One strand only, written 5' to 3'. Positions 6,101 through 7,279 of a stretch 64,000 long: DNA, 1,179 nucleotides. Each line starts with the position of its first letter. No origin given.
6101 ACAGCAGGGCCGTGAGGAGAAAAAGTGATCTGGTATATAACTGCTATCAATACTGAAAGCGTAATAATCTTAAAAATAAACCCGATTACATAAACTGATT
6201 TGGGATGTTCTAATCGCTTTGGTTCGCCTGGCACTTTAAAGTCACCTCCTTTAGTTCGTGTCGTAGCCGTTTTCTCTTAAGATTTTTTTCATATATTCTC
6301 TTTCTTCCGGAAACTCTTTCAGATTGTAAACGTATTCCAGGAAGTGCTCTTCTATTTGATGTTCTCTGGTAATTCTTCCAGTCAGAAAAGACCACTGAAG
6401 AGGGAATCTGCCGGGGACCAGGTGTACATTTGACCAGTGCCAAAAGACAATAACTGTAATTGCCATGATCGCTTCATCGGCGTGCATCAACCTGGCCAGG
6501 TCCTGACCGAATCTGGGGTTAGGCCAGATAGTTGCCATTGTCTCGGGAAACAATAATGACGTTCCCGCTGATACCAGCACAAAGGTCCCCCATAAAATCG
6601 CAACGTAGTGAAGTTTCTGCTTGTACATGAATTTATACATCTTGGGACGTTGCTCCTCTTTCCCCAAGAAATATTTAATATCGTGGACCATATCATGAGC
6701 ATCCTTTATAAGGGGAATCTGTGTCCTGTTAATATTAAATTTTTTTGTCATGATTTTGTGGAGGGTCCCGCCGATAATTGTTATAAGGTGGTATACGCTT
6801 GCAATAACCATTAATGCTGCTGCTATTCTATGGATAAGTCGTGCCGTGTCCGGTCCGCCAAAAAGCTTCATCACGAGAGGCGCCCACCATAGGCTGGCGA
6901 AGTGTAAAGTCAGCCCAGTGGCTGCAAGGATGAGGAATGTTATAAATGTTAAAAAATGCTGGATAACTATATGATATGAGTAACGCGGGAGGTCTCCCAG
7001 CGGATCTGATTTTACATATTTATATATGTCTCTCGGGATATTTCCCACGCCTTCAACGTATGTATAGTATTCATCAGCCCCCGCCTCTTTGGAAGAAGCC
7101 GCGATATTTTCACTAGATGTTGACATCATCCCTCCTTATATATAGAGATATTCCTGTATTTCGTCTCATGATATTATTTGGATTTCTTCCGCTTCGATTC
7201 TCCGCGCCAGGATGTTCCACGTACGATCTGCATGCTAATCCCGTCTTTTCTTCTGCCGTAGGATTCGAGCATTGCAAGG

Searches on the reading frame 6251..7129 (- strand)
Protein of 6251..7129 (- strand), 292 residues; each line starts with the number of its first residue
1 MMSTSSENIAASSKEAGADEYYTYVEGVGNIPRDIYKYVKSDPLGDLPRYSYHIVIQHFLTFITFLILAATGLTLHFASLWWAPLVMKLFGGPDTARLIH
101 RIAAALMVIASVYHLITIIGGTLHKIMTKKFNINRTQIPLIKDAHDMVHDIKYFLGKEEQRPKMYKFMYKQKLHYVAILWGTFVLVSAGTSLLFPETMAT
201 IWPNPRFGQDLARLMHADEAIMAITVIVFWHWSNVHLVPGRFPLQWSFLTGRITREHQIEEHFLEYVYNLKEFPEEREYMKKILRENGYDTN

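Call 7: search_protein_families(library=pfam, proteins=[window:6251-7129:-], max_evalue=0.01)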
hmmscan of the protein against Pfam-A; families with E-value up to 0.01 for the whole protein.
window:6251-7129:- (292 aa): 3 families
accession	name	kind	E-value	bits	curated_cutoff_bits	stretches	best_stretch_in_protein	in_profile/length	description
PF14358.11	DUF4405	-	2.2e-06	28.6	26.7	1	58-117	3-64/66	Domain of unknown function (DUF4405)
PF01292.26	Ni_hydr_CYTB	-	5.7e-06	26.7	30.1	1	54-231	6-158/179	Prokaryotic cytochrome b561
PF00528.27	BPD_transp_1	-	0.0098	16.1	26.4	1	22-130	70-181/184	Binding-protein-dependent transport system inner membrane component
